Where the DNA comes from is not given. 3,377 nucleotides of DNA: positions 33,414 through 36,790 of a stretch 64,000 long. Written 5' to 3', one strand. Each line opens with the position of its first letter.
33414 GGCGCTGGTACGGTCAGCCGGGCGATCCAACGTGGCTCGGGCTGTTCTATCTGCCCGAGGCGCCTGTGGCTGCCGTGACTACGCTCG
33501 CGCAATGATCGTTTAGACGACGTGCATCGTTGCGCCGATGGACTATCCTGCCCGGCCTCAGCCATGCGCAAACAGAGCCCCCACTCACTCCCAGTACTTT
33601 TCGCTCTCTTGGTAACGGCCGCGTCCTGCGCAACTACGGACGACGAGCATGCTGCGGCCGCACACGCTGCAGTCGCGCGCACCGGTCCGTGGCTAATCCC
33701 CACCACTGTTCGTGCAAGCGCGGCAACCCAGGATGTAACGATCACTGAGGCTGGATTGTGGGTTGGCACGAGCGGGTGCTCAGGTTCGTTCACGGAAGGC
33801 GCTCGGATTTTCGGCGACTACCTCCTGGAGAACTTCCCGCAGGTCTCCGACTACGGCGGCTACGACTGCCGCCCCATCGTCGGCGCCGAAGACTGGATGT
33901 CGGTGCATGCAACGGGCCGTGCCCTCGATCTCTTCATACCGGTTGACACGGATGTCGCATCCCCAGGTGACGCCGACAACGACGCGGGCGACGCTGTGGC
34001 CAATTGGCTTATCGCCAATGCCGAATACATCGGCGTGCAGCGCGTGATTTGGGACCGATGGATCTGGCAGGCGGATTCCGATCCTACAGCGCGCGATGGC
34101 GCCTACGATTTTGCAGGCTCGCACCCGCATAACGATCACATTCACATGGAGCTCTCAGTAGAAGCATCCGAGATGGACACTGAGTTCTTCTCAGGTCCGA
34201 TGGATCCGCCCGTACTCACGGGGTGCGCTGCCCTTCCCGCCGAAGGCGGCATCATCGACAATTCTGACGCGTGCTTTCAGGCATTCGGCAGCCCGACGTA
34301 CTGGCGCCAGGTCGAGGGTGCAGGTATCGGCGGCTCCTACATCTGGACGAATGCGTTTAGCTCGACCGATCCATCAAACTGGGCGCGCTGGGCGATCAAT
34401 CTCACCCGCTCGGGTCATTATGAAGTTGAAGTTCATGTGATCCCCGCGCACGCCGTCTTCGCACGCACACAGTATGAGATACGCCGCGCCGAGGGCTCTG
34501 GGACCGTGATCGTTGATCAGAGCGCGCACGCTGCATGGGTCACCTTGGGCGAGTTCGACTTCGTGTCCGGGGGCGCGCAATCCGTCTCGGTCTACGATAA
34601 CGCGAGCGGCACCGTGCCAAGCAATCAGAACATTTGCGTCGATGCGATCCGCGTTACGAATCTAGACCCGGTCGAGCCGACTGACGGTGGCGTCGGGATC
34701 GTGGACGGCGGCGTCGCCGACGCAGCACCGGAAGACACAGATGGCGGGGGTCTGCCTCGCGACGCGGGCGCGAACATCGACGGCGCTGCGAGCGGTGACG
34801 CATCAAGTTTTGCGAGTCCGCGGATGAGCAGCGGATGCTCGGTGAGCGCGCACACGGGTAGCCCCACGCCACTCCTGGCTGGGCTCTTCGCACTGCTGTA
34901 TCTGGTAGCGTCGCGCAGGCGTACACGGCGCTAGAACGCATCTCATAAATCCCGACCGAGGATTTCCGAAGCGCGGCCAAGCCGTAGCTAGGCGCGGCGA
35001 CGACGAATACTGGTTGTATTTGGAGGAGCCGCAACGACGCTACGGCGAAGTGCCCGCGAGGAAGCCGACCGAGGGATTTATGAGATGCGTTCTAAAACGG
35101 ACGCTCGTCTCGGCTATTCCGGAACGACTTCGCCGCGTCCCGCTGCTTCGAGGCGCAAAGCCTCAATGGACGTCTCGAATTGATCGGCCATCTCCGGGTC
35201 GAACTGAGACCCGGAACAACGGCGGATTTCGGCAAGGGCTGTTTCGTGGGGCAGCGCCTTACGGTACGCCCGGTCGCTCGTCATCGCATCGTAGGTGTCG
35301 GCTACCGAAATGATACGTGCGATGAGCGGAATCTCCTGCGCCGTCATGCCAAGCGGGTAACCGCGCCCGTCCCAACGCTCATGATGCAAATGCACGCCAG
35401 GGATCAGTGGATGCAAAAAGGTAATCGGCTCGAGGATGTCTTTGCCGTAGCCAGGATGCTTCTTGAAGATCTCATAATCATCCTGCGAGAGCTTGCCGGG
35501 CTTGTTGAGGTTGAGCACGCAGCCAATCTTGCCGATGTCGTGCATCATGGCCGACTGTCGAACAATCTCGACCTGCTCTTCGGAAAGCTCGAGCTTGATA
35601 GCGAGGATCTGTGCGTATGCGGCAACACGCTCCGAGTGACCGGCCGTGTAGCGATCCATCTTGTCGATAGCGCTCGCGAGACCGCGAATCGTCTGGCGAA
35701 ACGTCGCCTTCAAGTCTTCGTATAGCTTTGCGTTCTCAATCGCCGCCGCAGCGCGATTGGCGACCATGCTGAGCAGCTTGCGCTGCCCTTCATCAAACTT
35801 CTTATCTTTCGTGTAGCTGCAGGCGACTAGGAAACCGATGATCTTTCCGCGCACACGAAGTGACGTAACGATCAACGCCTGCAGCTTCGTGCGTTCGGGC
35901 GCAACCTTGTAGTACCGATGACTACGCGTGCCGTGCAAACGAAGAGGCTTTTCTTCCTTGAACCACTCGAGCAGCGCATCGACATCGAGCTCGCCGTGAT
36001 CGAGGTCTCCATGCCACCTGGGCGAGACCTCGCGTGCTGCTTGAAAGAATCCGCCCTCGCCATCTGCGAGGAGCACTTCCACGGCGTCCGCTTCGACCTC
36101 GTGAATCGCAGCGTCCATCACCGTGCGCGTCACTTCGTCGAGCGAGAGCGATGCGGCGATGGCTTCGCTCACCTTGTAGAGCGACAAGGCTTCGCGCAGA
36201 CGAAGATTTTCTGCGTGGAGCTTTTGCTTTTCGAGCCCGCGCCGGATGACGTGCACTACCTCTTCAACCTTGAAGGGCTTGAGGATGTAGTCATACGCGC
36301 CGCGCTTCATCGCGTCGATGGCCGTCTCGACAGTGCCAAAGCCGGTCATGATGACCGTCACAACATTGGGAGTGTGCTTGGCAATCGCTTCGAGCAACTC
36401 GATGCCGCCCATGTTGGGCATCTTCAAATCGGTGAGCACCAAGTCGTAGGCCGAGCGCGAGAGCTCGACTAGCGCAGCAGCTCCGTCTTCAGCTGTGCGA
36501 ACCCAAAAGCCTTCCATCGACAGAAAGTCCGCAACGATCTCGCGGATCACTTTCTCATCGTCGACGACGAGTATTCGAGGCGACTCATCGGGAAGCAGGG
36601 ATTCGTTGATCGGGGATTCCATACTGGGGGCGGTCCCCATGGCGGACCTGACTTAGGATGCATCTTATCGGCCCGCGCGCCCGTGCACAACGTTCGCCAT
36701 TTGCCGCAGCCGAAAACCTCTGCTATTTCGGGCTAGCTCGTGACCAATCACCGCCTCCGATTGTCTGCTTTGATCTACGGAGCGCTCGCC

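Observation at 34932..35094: MITE-like 163-bp element with 22-bp perfect terminal inverted repeats and TA flanks, inserted exactly at a stop codon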

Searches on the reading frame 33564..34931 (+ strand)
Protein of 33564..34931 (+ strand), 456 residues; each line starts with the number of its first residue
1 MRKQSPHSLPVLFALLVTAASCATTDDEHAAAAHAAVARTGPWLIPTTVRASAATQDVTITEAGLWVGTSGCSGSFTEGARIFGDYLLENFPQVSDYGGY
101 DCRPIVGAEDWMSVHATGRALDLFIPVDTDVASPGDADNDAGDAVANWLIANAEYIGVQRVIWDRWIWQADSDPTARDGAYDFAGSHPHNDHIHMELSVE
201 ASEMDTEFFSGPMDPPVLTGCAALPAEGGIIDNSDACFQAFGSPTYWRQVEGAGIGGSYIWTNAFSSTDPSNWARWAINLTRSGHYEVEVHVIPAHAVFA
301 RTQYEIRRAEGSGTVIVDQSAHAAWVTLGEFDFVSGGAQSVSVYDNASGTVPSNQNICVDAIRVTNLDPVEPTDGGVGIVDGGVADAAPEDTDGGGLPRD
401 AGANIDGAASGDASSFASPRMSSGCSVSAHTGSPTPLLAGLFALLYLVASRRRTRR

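Call 37: find_homologous_proteins(query=window:33564-34931:+, max_evalue=1e-10)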
Query window:33564-34931:+ (456 aa): 159 proteins with E <= 1e-10 among 8000 candidates; the best 120 are listed.
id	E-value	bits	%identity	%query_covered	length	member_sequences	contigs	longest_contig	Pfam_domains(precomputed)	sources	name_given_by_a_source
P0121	0.0e+0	1037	100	100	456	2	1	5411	PF25275.2,PF26571.1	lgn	-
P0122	1.4e-163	563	58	98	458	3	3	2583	PF25275.2,PF26571.1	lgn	-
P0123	5.2e-160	551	58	94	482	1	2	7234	PF25275.2,PF26571.1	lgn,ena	-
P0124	4.7e-158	545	57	99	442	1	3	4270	PF06904.18,PF25275.2,PF26571.1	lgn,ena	-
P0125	3.3e-157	542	56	98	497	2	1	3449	PF25275.2,PF26571.1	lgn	-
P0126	1.1e-147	511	55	95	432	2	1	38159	PF06904.18,PF25275.2,PF26571.1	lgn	-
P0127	4.0e-146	506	54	100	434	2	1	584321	PF25275.2,PF26571.1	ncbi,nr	ncbi:MAG: hypothetical protein IPK60_19365 [Sandaracinaceae bacterium]|nr:hypothetical protein [Sand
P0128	6.8e-140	485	54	97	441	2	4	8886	PF06904.18,PF25275.2,PF26571.1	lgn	-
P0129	1.6e-133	464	45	81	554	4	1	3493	PF06904.18,PF25275.2,PF26571.1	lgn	-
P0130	8.3e-133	462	45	81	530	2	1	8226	PF06904.18,PF25275.2,PF26571.1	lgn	-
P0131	1.3e-131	458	45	85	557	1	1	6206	PF06904.18,PF25275.2,PF26571.1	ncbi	-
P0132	6.1e-128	446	50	97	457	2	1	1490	PF06904.18,PF25275.2,PF26571.1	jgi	jgi:hypothetical protein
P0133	7.9e-117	409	50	86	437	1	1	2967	PF06904.18,PF25275.2,PF26571.1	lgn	-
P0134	5.7e-114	400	50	87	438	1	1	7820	PF06904.18,PF25275.2,PF26571.1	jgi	jgi:hypothetical protein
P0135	4.0e-113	397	53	74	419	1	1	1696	PF25275.2,PF26571.1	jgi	jgi:hypothetical protein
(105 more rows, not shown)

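Call 38: find_encoding_contigs(protein=P0121, flank=6000, max_places=5)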
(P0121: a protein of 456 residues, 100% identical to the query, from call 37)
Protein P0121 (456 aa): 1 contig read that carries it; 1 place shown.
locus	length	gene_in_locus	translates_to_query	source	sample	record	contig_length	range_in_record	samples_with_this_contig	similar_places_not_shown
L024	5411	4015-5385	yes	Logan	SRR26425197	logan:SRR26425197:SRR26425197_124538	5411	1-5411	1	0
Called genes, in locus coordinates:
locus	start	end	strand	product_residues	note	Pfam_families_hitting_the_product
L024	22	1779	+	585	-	PF07698:7TM-7TMR_HD, PF01966:HD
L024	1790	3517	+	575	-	PF02771:Acyl-CoA_dh_N, PF02770:Acyl-CoA_dh_M, PF00441:Acyl-CoA_dh_1, PF08028:Acyl-CoA_dh_2, PF21343:ACAD9-ACADV_C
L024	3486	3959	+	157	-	-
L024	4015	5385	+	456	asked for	PF26571:VldE, PF25275:Golvesin_C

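Call 41: find_encoding_contigs(protein=P0123, flank=5000, max_places=3)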
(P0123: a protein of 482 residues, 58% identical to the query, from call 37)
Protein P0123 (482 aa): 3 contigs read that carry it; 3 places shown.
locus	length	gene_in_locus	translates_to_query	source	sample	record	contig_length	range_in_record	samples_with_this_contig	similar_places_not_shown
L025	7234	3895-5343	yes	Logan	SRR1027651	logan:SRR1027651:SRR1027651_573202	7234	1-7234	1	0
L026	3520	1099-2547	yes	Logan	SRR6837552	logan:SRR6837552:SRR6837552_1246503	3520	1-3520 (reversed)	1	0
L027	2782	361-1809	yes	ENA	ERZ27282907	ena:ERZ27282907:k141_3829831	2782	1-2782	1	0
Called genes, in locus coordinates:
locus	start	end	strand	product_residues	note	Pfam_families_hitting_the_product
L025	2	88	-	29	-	?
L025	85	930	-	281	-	PF04519:Bactofilin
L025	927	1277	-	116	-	PF04519:Bactofilin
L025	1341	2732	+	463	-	PF04107:GCS2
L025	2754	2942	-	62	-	-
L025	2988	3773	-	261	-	PF00106:adh_short, PF08659:KR, PF13561:adh_short_C2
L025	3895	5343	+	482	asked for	PF26571:VldE, PF25275:Golvesin_C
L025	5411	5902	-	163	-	PF00903:Glyoxalase (faint)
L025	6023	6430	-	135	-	PF04828:GFA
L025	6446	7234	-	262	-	?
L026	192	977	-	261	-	PF00106:adh_short, PF08659:KR, PF13561:adh_short_C2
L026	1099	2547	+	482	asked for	PF26571:VldE, PF25275:Golvesin_C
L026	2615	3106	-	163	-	PF00903:Glyoxalase (faint)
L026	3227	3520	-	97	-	?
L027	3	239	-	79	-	?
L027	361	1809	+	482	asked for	PF26571:VldE, PF25275:Golvesin_C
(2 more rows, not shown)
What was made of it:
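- Tried and rejected: The best non-self hit is 58% identical and lies in another context (calls 37, 41).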

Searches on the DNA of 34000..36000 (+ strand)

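Call 5: search_rna_families(source=window, start=34000, end=36000, threshold=evalue, max_evalue=10)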
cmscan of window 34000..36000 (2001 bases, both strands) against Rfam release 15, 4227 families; matches with E-value up to 10: 4.
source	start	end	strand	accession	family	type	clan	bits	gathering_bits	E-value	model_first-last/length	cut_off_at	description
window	34933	35093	-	RF04104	MIR918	Gene; miRNA;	-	17.3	268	4.1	1-265/265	no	MIR918 microRNA precursor family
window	35428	35493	+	RF01652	ceN70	Gene; snRNA; snoRNA; CD-box;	-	16.2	65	4.6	1-71/71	no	Caenorhabditis snoRNA ceN70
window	35194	35224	-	RF02866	ncS16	Gene; sRNA;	-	16.2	48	5.5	44-74/83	no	Burkholderia sRNA 16 (Bc_KC_sr1)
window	34678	34741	+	RF03142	L2-Alphaproteobacteria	Cis-reg; leader;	-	14.9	37.8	1.4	1-66/66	no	L2-Alphaproteobacteria ribosomal protein leader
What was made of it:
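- On Any curated RNA family (Rfam 15): The only match on the element is MIR918 at 17.3 bits against a gathering score of 268, E = 4.1 (call 5).
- Nothing in Rfam is credible; the best match has E = 1.4 (call 5).
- Tried and rejected: Rfam (call 5): nothing credible.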

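Call 83: search_dna_similar(query=window:34932-35094:+, collection=plasmids, mode=distant, max_evalue=0.01, max_rows=10)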
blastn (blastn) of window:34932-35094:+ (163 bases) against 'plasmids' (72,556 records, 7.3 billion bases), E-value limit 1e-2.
No match.

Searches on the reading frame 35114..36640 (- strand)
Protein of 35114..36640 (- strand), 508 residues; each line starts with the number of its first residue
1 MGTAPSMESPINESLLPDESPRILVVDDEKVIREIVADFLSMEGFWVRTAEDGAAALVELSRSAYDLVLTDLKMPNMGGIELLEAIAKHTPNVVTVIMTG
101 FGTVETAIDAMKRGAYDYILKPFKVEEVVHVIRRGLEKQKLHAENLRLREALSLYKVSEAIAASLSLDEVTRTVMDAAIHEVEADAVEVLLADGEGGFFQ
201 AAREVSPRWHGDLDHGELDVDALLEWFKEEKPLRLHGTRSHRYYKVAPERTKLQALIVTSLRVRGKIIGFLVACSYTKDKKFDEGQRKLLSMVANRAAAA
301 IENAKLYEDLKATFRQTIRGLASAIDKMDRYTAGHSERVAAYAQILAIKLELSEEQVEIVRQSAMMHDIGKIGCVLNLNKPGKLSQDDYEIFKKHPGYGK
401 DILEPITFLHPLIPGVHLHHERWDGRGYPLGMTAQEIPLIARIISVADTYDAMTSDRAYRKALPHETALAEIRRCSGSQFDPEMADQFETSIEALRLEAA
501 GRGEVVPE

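Call 11: find_encoding_contigs(protein=window:35114-36640:-, flank=10000, max_places=10)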
Protein window:35114-36640:- (508 aa): no gene with exactly this product is on record in the collection.

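Call 29: find_homologous_proteins(query=window:35114-36640:-, max_evalue=1e-30)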
Query window:35114-36640:- (508 aa): 5886 proteins with E <= 1e-30 among 8000 candidates; the best 120 are listed.
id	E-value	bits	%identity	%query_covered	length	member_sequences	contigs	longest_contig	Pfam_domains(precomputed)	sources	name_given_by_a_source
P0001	0.0e+0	1111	100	99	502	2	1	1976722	PF13185.13,PF13487.13,PF01966.29,PF01590.33,PF13492.13,PF00072.31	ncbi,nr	ncbi:MAG: response regulator [Sandaracinaceae bacterium]|nr:response regulator [Sandaracinaceae bact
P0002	2.8e-298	1008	89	99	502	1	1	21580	PF13185.13,PF13487.13,PF01966.29,PF01590.33,PF13492.13,PF00072.31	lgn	-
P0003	2.6e-260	882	79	98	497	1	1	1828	PF13185.13,PF13487.13,PF01966.29,PF01590.33,PF00072.31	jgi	-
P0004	3.1e-256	869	80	97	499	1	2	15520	PF13185.13,PF13487.13,PF01966.29,PF01590.33,PF13492.13,PF00072.31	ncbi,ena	-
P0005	8.7e-255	864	77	99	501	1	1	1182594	PF13185.13,PF13487.13,PF01966.29,PF01590.33,PF13492.13,PF00072.31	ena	-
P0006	7.4e-254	861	77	98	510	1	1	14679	PF13185.13,PF13487.13,PF01966.29,PF01590.33,PF13492.13,PF00072.31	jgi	jgi:response regulator RpfG family c-di-GMP phosphodiesterase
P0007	3.7e-252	856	78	98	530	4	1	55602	PF13185.13,PF13487.13,PF01966.29,PF01590.33,PF00072.31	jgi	jgi:response regulator RpfG family c-di-GMP phosphodiesterase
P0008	3.7e-252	856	77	100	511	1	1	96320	PF13185.13,PF13487.13,PF01966.29,PF01590.33,PF13492.13,PF00072.31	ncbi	-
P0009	1.0e-250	851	78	98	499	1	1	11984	PF13185.13,PF13487.13,PF01966.29,PF01590.33,PF13492.13,PF00072.31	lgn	-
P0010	5.3e-250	848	78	96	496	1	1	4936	PF13185.13,PF13487.13,PF01966.29,PF01590.33,PF13492.13,PF00072.31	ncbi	ncbi:MAG: HD domain-containing phosphohydrolase [Polyangiales bacterium]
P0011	9.9e-249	844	77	96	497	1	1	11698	PF13185.13,PF13487.13,PF01966.29,PF01590.33,PF13492.13,PF00072.31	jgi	jgi:response regulator RpfG family c-di-GMP phosphodiesterase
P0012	1.2e-248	844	77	97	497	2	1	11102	PF13185.13,PF13487.13,PF01966.29,PF01590.33,PF00072.31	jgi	jgi:response regulator RpfG family c-di-GMP phosphodiesterase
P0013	1.3e-248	844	77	97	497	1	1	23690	PF13185.13,PF13487.13,PF01966.29,PF01590.33,PF00072.31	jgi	jgi:response regulator RpfG family c-di-GMP phosphodiesterase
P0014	1.9e-248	843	76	98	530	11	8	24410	PF13185.13,PF13487.13,PF01966.29,PF01590.33,PF00072.31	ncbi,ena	-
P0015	2.4e-248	843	78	97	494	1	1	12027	PF13185.13,PF13487.13,PF01966.29,PF01590.33,PF00072.31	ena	-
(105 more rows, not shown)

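Call 30: find_encoding_contigs(protein=P0002, flank=6000, max_places=3)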
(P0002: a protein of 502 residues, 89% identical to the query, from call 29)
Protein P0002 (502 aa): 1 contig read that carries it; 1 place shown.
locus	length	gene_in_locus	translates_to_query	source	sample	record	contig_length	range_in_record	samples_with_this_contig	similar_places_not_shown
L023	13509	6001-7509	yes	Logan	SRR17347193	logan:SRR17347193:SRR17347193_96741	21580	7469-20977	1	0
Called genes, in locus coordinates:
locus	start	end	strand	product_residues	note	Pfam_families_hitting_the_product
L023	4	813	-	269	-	PF16697:Yop-YscD_cpl, PF00498:FHA, PF00990:GGDEF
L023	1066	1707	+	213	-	PF01712:dNK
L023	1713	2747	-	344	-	PF00491:Arginase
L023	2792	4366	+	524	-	-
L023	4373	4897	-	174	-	-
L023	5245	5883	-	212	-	PF02517:Rce1-like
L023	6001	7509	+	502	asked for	PF00072:Response_reg, PF01590:GAF, PF13185:GAF_2, PF13492:GAF_3 (weak), PF13487:HD_5, PF01966:HD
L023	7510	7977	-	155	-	-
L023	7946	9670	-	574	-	PF02771:Acyl-CoA_dh_N, PF02770:Acyl-CoA_dh_M, PF00441:Acyl-CoA_dh_1, PF08028:Acyl-CoA_dh_2, PF21263:Acyl-CoA-dh_C (faint), PF21343:ACAD9-ACADV_C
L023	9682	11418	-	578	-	PF07698:7TM-7TMR_HD, PF01966:HD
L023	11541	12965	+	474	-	-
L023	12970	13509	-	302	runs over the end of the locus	-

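Call 31: find_encoding_contigs(protein=P0001, flank=3000, max_places=3)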
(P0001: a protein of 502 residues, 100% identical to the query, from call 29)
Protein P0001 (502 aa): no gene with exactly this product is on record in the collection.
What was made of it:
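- Tried and rejected: Exact look-up of the window's response regulator with the longest ORF and with P0001 (calls 11, 31): not on record, so the source contig itself could not be fetched.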

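Call 42: find_encoding_contigs(protein=P0004, flank=5000, max_places=3)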
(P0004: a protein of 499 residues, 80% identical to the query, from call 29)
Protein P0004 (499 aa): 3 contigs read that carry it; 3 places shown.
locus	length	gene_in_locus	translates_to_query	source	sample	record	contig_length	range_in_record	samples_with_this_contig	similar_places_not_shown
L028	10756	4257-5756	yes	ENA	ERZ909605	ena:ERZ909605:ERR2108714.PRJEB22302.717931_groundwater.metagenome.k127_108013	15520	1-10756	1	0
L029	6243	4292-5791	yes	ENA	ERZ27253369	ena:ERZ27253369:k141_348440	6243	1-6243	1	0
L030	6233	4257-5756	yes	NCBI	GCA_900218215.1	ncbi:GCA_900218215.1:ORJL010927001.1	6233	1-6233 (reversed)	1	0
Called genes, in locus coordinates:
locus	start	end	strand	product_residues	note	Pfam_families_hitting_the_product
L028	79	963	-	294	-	PF16697:Yop-YscD_cpl, PF00498:FHA, PF00990:GGDEF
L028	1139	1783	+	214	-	PF01712:dNK, PF13238:AAA_18 (weak), PF13671:AAA_33 (faint)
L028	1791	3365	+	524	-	-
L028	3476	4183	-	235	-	PF02517:Rce1-like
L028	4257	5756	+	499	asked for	PF00072:Response_reg, PF01590:GAF, PF13185:GAF_2, PF13492:GAF_3 (weak), PF13487:HD_5, PF01966:HD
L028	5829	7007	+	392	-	PF25989:YknX_C (weak)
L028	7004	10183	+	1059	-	PF00873:ACR_tran, PF02355:SecD_SecF_C (faint)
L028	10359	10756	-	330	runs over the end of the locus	-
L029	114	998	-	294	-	PF16697:Yop-YscD_cpl, PF00498:FHA, PF00990:GGDEF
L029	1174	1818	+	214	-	PF01712:dNK, PF13238:AAA_18 (weak), PF13671:AAA_33 (faint)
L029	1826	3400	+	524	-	-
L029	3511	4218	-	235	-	PF02517:Rce1-like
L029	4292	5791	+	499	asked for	PF00072:Response_reg, PF01590:GAF, PF13185:GAF_2, PF13492:GAF_3 (weak), PF13487:HD_5, PF01966:HD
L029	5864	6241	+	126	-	?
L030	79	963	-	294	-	PF16697:Yop-YscD_cpl, PF00498:FHA, PF00990:GGDEF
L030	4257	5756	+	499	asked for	PF00072:Response_reg, PF01590:GAF, PF13185:GAF_2, PF13492:GAF_3 (weak), PF13487:HD_5, PF01966:HD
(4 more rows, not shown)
